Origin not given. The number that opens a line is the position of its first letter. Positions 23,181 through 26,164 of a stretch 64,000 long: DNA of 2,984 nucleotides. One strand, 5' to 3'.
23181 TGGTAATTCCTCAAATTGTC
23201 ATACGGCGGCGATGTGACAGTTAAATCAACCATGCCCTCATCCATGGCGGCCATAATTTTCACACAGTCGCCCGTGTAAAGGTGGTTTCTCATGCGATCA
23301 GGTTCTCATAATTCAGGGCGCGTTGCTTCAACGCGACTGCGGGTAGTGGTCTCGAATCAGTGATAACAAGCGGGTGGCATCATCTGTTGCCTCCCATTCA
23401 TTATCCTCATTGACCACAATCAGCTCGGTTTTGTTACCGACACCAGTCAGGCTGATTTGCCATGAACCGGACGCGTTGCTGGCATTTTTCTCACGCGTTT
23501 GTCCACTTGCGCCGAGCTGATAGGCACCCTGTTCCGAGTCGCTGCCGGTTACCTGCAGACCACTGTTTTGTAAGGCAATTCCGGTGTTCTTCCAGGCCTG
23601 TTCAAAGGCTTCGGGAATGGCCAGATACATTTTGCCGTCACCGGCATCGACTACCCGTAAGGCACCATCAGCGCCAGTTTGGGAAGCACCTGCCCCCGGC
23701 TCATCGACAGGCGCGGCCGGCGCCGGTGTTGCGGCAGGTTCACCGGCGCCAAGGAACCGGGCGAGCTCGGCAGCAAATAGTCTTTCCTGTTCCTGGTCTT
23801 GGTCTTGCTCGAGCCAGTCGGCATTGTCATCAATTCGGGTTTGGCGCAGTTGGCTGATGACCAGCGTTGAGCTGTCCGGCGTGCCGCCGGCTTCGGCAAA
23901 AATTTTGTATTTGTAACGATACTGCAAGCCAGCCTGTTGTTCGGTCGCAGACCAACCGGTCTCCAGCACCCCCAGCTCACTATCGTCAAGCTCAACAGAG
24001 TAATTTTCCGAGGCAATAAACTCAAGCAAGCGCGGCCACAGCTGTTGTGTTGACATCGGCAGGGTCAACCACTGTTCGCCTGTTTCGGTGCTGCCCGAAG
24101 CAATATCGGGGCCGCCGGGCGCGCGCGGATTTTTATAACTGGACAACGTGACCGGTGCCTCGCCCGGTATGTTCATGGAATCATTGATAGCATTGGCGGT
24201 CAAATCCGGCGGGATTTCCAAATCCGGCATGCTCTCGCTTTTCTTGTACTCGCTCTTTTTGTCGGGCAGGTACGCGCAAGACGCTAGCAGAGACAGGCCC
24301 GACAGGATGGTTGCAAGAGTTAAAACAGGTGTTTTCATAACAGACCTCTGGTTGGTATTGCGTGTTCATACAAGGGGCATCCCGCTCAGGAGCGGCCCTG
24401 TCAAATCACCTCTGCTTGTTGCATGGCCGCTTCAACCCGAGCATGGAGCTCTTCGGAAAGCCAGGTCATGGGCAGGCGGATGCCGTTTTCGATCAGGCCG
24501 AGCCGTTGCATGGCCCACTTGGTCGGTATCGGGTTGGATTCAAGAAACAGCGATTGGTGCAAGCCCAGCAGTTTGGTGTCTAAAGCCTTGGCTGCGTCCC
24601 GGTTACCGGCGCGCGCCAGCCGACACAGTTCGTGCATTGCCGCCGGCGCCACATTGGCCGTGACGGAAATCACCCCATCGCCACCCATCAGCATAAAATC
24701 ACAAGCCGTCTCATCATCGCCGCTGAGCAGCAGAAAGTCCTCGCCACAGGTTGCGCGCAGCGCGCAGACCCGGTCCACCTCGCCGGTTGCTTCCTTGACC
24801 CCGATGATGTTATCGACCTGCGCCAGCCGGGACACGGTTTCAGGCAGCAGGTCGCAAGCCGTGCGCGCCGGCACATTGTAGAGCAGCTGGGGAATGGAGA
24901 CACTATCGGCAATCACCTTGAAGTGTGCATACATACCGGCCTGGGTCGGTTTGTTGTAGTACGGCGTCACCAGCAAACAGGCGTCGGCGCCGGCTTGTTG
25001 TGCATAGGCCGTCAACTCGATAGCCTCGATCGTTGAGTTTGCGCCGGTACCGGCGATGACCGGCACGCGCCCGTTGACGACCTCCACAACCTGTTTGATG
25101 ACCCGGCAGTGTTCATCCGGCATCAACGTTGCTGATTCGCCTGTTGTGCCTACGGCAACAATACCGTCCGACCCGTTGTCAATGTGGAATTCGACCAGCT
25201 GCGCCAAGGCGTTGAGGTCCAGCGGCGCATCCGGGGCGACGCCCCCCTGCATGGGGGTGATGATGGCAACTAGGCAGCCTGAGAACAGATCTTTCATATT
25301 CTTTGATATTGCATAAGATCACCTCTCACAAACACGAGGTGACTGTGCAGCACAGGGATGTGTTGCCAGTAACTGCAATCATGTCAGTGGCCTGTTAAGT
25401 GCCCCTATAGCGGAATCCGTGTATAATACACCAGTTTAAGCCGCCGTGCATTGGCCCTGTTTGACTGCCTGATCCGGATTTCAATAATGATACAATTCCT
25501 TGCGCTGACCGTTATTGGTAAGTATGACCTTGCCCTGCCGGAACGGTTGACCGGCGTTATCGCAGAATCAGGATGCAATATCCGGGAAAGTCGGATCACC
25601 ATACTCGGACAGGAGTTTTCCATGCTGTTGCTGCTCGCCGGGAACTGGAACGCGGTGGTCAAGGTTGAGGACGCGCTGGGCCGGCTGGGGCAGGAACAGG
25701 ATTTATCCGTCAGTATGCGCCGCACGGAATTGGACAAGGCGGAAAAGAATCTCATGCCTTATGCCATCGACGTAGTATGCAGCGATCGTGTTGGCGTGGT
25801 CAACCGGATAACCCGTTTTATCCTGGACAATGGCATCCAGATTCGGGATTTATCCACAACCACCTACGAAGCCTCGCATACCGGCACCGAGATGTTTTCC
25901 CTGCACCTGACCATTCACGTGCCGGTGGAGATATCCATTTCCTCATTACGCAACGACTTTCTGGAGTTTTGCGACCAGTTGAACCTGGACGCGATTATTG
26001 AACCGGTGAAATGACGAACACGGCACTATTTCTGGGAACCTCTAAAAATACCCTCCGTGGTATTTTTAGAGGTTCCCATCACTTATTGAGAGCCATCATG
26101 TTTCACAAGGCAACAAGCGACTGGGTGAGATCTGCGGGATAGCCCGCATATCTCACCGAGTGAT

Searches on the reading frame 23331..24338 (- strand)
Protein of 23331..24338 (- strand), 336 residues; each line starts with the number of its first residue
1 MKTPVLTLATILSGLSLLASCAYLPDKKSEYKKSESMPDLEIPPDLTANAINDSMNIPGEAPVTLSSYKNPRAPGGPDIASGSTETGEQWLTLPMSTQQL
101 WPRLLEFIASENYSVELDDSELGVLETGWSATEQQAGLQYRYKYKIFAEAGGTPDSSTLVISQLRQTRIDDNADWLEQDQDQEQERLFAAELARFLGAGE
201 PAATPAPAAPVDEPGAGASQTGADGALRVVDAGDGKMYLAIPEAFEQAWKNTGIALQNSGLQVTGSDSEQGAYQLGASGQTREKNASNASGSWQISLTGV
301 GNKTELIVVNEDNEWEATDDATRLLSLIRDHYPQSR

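Call 3: search_protein_families(library=pfam, proteins=[window:23331-24338:-], max_evalue=0.01)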
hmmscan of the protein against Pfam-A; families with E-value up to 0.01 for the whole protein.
window:23331-24338:- (336 aa): 1 family
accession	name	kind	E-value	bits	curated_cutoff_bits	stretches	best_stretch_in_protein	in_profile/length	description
PF06804.17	Lipoprotein_18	-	2.1e-17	63.5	25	1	30-325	1-316/323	NlpB/DapX lipoprotein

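Call 5: search_protein_families(library=ncbifam, proteins=[window:23331-24338:-], max_evalue=0.01)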
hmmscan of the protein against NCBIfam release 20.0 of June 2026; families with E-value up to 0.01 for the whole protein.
window:23331-24338:- (336 aa): 1 family
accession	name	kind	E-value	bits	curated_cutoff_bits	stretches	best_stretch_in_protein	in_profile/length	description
NF008674.1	PRK11679.1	equivalog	0.0003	19.8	371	1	86-167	103-185/345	outer membrane protein assembly factor BamC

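Call 48: find_homologous_proteins(query=window:23331-24338:-, max_evalue=1e-10)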
Query window:23331-24338:- (336 aa): 212 proteins with E <= 1e-10 among 8000 candidates; the best 120 are listed.
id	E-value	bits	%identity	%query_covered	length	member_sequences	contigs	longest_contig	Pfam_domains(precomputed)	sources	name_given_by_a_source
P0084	1.9e-217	739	100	100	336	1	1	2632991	PF06804.18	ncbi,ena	-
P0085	3.1e-174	597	82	100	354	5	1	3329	PF06804.18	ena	-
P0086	1.2e-143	497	68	100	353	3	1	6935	PF06804.18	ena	-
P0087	4.9e-140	485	66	100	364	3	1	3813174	PF06804.18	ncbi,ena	-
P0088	1.8e-139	483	68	100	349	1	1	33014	PF06804.18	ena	-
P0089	4.9e-137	475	66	97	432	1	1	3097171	PF06804.18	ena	-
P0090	2.8e-129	449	62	99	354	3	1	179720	PF06804.18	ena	-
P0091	4.0e-129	449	61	99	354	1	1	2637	PF06804.18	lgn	-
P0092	2.4e-128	446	61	99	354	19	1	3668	PF06804.18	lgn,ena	-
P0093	4.4e-128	445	62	99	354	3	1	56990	PF06804.18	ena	-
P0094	4.7e-128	445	62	99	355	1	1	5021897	PF06804.18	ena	-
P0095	5.4e-128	445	61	99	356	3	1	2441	PF06804.18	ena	-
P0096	8.6e-128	444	61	100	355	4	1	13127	PF06804.18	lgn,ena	-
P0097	1.1e-127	444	61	99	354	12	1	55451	PF06804.18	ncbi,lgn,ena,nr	ncbi:MAG: outer membrane protein assembly factor BamC [Gammaproteobacteria bacterium]|nr:outer membr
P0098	2.4e-127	443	62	99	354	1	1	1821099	PF06804.18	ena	-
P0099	3.3e-127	443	61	99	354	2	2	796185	PF06804.18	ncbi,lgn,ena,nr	ncbi:MAG: outer membrane protein assembly factor BamC [Gammaproteobacteria bacterium]|nr:outer membr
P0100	1.4e-126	440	61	99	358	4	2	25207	PF06804.18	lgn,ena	-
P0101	2.0e-126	440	60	99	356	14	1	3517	PF06804.18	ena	-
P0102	2.1e-126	440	61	99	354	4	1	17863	PF06804.18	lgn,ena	-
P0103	3.7e-126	439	61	99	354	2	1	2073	PF06804.18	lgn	-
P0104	5.4e-126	439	61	99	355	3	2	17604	PF06804.18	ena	-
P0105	5.6e-126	439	61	99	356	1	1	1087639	PF06804.18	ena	-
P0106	7.5e-126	438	60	99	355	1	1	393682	PF06804.18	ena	-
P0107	7.5e-126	438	61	99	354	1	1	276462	PF06804.18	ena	-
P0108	9.3e-126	438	63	99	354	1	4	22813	PF06804.18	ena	-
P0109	1.6e-125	437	59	99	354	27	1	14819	PF06804.18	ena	-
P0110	1.7e-125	437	61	99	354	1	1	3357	PF06804.18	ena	-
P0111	4.1e-125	436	60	99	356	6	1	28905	PF06804.18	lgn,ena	-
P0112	4.6e-125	435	59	99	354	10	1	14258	PF06804.18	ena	-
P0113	6.1e-125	435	60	99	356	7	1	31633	PF06804.18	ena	-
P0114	6.8e-125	435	61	99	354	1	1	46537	PF06804.18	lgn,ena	-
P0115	7.5e-125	435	91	66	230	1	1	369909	PF06804.18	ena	-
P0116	1.6e-124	434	61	99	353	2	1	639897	PF06804.18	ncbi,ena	-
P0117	2.7e-124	433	60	99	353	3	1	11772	PF06804.18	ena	-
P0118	5.8e-124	432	59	99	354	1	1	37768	PF06804.18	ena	-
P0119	8.3e-124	431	60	99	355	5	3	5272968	PF06804.18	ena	-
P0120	1.1e-123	431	60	99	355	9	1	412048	PF06804.18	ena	-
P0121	1.2e-123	431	59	99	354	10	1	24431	PF06804.18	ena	-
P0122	1.3e-123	431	61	99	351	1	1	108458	PF06804.18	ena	-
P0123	2.1e-123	430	61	99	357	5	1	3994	PF06804.18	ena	-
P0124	2.5e-123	430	59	99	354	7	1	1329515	PF06804.18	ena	-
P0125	2.3e-122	427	61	99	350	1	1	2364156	PF06804.18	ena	-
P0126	1.4e-121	424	59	99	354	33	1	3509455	PF06804.18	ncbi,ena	-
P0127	2.4e-121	423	60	99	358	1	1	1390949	PF06804.18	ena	-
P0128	8.6e-121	421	58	99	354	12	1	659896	PF06804.18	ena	-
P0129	1.2e-120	421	59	99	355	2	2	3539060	PF06804.18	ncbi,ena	-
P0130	2.3e-120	420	58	99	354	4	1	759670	PF06804.18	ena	-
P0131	1.9e-119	417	57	99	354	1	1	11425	PF06804.18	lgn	-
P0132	1.1e-118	415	57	99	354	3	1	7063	PF06804.18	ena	-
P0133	3.8e-116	406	57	99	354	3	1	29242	PF06804.18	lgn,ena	-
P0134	1.0e-114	402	60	99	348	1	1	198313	PF06804.18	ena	-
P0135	7.5e-114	399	58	99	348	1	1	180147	PF06804.18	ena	-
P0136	3.7e-110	387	55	99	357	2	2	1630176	PF06804.18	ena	-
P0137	1.5e-102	362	57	88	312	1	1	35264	PF06804.18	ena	-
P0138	1.6e-102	361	60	81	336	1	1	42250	PF06804.18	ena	-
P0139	2.1e-92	328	51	99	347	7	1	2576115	PF06804.18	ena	-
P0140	3.0e-91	324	47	99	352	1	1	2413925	PF06804.18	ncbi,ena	-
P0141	8.3e-86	307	46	99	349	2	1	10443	PF06804.18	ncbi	-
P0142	1.1e-85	306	46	99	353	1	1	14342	PF06804.18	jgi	-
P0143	1.3e-76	276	41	98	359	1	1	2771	PF06804.18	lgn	-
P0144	2.4e-74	269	44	99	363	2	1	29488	PF06804.18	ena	-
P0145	1.3e-73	266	42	99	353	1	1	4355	PF06804.18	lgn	-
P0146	1.2e-70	257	44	99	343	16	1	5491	PF06804.18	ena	-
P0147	5.3e-69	251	42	99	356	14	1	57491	PF06804.18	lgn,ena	-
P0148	7.5e-69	251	43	99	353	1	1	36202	PF06804.18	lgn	-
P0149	1.4e-68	250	42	93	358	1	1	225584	PF06804.18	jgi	jgi:outer membrane protein assembly factor BamC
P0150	1.5e-67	246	42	99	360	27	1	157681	PF06804.18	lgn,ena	-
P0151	2.6e-67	246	40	97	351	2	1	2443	PF06804.18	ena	-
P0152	3.0e-67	246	42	99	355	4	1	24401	PF06804.18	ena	-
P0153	9.0e-67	244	43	99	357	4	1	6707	PF06804.18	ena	-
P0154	2.9e-66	242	42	99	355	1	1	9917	PF06804.18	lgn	-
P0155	3.0e-66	242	41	97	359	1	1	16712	PF06804.18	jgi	jgi:outer membrane protein assembly factor BamC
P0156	1.4e-65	240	40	96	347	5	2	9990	PF06804.18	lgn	-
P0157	1.8e-65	240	41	93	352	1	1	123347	PF06804.18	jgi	jgi:outer membrane protein assembly factor BamC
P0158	3.5e-65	239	39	98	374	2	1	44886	PF06804.18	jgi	jgi:outer membrane protein assembly factor BamC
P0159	8.3e-65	238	38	96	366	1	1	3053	PF06804.18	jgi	jgi:outer membrane protein assembly factor BamC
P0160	2.9e-64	236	39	98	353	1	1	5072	PF06804.18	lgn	-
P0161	3.3e-64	236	39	98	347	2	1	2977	PF06804.18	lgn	-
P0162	7.1e-64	234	39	99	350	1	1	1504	PF06804.18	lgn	-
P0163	8.5e-64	234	39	98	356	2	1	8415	PF06804.18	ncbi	-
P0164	2.2e-63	233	40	96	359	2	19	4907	PF06804.18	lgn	-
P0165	2.3e-63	233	39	98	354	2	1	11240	PF06804.18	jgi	-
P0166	2.3e-63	233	39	98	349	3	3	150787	PF06804.18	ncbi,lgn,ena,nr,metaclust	ncbi:MAG: hypothetical protein A3H91_12760 [Gammaproteobacteria bacterium RIFCSPLOWO2_02_FULL_61_13]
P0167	3.3e-63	232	38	99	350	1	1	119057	PF06804.18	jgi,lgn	jgi:outer membrane protein assembly factor BamC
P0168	3.5e-63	232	39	97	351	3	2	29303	PF06804.18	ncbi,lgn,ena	-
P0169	3.5e-63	232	39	99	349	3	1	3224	PF06804.18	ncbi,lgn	ncbi:MAG TPA: outer membrane protein assembly factor BamC [Gammaproteobacteria bacterium]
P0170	5.0e-63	232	42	96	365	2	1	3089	PF06804.18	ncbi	ncbi:MAG: outer membrane protein assembly factor BamC [Gammaproteobacteria bacterium]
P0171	5.1e-63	232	38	97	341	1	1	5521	PF06804.18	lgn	-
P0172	6.0e-63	231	40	96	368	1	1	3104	PF06804.18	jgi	jgi:outer membrane protein assembly factor BamC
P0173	6.2e-63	231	38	98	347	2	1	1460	PF06804.18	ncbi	-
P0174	9.3e-63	231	39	94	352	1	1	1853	PF06804.18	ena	-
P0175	1.1e-62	231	38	99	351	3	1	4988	PF06804.18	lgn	-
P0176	1.5e-62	230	40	99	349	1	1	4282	PF06804.18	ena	-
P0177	2.6e-62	229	39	96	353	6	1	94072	PF06804.18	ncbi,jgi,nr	ncbi:MAG: outer membrane protein assembly factor BamC [Gammaproteobacteria bacterium]|jgi:outer memb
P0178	4.6e-62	228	38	93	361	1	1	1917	PF06804.18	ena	-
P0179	5.8e-62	228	40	96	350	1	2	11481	PF06804.18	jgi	jgi:outer membrane protein assembly factor BamC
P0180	8.6e-62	228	39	98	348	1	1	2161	PF06804.18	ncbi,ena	-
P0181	9.9e-62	227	39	98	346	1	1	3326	PF06804.18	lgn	-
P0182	9.9e-62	227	38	98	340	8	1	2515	PF06804.18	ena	-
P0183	1.6e-61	227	38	96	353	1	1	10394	PF06804.18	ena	-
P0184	1.8e-61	227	38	98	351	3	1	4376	PF06804.18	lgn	-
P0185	1.9e-61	227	38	94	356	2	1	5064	PF06804.18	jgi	-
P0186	2.1e-61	226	39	99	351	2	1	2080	PF06804.18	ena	-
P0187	4.3e-61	225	41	99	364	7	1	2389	PF06804.18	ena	-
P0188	8.2e-61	224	37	97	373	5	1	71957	PF06804.18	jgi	jgi:outer membrane protein assembly factor BamC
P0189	8.7e-61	224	37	95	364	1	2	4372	PF06804.18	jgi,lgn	-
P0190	1.1e-60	224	39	97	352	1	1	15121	PF06804.18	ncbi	-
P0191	2.7e-60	223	40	98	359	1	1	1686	PF06804.18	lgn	-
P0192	3.1e-60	223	39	97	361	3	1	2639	PF06804.18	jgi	jgi:outer membrane protein assembly factor BamC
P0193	7.9e-60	221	38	93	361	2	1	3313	PF06804.18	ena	-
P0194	8.3e-60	221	38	94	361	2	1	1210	PF06804.18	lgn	-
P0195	8.8e-60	221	37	98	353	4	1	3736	PF06804.18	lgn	-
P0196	8.8e-60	221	37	96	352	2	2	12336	PF06804.18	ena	-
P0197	1.2e-59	221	39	93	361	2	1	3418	PF06804.18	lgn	-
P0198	1.4e-59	220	37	94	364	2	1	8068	PF06804.18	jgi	jgi:outer membrane protein assembly factor BamC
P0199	1.4e-59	220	37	94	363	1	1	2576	PF06804.18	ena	-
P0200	1.6e-59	220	39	97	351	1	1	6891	PF06804.18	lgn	-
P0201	2.0e-59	220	38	98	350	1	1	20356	PF06804.18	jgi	-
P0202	2.1e-59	220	38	97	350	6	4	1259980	PF06804.18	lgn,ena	-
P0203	2.3e-59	220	38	93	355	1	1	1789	PF06804.18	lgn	-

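Call 50: find_encoding_contigs(protein=P0115, flank=8000, max_places=2)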
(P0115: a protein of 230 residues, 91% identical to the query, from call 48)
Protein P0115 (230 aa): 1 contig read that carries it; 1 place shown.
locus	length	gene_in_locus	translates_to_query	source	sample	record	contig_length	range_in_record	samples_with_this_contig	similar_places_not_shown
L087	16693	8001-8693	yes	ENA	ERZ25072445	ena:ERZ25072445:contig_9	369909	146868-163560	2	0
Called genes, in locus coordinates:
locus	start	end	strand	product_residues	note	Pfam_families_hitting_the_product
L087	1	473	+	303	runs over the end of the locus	PF01609:DDE_Tnp_1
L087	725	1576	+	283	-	PF00140:Sigma70_r1_2, PF04542:Sigma70_r2, PF04545:Sigma70_r4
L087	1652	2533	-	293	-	PF01040:UbiA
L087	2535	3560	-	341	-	PF02628:COX15-CtaA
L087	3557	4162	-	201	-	PF26971:TM-like_Thioredoxin-like_C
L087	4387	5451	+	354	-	PF01594:AI-2E_transport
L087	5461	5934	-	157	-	PF08534:Redoxin, PF00578:AhpC-TSA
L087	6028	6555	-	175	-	PF13291:ACT_4 (faint), PF13740:ACT_6, PF01842:ACT (weak)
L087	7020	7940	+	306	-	PF00701:DHDPS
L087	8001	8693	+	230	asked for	PF06804:BamC_C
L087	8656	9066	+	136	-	PF06804:BamC_C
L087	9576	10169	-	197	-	-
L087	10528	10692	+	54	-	PF13808:DDE_Tnp_1_assoc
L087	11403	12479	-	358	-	PF02463:SMC_N, PF13175:AAA_15, PF13476:AAA_23, PF13304:AAA_21 (faint)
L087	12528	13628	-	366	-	PF00712:DNA_pol3_beta, PF02767:DNA_pol3_beta_2, PF02768:DNA_pol3_beta_3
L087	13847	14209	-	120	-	PF07963:N_methyl (weak), PF02501:T2SSI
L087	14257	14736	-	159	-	PF07963:N_methyl (weak), PF12019:GspH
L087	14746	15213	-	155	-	PF07963:N_methyl, PF08334:T2SSG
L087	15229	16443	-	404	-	PF28597:T2SSF_N, PF00482:T2SSF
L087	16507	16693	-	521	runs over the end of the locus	PF00437:T2SSE, PF25199:nSTAND_NTPase5 (faint)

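Call 51: find_encoding_contigs(protein=P0087, flank=8000, max_places=2)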
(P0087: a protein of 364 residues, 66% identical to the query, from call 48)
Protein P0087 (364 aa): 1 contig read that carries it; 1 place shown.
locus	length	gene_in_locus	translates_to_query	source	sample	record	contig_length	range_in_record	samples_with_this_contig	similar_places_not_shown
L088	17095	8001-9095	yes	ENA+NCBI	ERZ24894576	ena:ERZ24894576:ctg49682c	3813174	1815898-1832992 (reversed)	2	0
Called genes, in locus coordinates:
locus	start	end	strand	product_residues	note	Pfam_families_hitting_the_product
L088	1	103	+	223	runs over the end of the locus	PF08843:AbiEii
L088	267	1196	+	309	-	PF02881:SRP54_N (weak), PF13191:AAA_16 (weak), PF06414:Zeta_toxin (weak), PF00448:SRP54, PF01656:CbiA (faint), PF13401:AAA_22, PF13671:AAA_33 (weak)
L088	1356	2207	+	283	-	PF00140:Sigma70_r1_2, PF04542:Sigma70_r2, PF04545:Sigma70_r4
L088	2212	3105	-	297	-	PF01040:UbiA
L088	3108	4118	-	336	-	PF02628:COX15-CtaA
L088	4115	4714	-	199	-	PF26971:TM-like_Thioredoxin-like_C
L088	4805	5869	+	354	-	PF01594:AI-2E_transport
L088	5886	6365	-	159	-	PF08534:Redoxin, PF00578:AhpC-TSA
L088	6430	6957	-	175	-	PF13291:ACT_4 (faint), PF13740:ACT_6, PF01842:ACT (faint)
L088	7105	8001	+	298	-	PF00701:DHDPS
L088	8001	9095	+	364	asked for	PF06804:BamC_C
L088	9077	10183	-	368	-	PF02463:SMC_N, PF13175:AAA_15, PF13476:AAA_23, PF13304:AAA_21 (faint)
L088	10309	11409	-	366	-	PF00712:DNA_pol3_beta, PF02767:DNA_pol3_beta_2, PF02768:DNA_pol3_beta_3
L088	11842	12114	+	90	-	PF14520:HHH_5 (faint), PF12836:HHH_3, PF00633:HHH (faint)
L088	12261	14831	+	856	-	PF00133:tRNA-synt_1, PF01406:tRNA-synt_1e (faint), PF09334:tRNA-synt_1g, PF13603:tRNA-synt_1_2, PF00133:tRNA-synt_1, PF08264:Anticodon_1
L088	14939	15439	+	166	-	PF04390:LptE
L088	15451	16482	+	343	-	PF06144:DNA_pol3_delta, PF21694:DNA_pol3_delta_C (weak)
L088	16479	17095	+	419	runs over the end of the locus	PF00171:Aldedh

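Call 52: find_encoding_contigs(protein=P0089, flank=8000, max_places=2)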
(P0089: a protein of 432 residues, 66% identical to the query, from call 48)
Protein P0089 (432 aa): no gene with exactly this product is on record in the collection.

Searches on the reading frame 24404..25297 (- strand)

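Call 39: search_protein_families(library=pfam, proteins=[window:24404-25297:-], max_evalue=0.01)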
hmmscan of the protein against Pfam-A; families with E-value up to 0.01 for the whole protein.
window:24404-25297:- (298 aa): 1 family
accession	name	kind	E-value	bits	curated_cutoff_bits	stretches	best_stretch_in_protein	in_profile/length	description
PF00701.28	DHDPS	-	7.8e-102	340.3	22.1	1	5-294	2-288/289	Dihydrodipicolinate synthetase family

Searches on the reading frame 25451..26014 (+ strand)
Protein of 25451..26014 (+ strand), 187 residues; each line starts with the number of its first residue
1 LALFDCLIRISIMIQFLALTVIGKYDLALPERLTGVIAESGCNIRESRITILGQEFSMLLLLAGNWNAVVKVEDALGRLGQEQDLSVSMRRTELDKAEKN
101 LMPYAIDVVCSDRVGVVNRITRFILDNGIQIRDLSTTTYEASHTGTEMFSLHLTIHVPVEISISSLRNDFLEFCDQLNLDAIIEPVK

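Call 39: search_protein_families(library=pfam, proteins=[window:25451-26014:+], max_evalue=0.01)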
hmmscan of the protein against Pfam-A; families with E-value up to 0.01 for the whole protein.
window:25451-26014:+ (187 aa): 5 families
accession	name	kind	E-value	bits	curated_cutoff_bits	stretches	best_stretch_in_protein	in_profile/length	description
PF13740.12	ACT_6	-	1.1e-19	70.6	23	2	16-89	2-75/76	ACT domain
PF01842.31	ACT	-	8e-08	32.4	27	1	105-159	2-54/66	ACT domain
PF13291.12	ACT_4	-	2.8e-06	28.4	27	1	104-158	7-57/80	ACT domain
PF24914.1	ACR10_N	-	0.00064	19.5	27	1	96-174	3-79/80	ACT domain-containing protein ACR10, N-terminal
PF22629.2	ACT_AHAS_ss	-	0.0024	18.4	27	0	107-144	2-39/67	AHAS small subunit-like ACT domain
